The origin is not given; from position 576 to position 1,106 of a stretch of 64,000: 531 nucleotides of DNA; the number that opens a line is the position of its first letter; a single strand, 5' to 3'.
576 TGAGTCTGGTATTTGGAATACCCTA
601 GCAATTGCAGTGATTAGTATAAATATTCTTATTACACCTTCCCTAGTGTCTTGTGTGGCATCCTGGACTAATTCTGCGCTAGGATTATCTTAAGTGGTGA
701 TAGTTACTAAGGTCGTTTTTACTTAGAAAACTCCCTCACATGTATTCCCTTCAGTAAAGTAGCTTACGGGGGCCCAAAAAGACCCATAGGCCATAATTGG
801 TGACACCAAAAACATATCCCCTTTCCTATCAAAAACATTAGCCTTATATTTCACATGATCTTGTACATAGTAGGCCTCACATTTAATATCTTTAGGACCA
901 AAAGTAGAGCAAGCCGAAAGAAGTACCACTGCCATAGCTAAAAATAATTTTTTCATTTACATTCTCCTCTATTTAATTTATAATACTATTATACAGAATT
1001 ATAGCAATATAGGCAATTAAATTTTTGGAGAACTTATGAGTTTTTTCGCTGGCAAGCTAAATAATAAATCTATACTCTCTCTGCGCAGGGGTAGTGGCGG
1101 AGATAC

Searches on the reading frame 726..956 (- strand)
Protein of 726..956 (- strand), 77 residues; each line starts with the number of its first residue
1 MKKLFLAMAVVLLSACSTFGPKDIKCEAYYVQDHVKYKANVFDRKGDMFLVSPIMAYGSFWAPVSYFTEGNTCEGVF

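Call 18: search_protein_families(library=phrogs, proteins=[window:726-956:-], max_evalue=0.01)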
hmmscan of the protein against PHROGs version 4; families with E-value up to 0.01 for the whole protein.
window:726-956:- (77 aa): 1 family
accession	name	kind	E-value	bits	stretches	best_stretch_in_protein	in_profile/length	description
phrog_1119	-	moron, auxiliary metabolic gene and host takeover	5.5e-19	69.3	1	1-76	1-77/78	Cor superinfection exclusion protein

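Call 19: search_protein_families(library=pfam, proteins=[window:726-956:-], max_evalue=1)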
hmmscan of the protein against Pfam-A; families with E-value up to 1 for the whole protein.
window:726-956:- (77 aa): 0 families
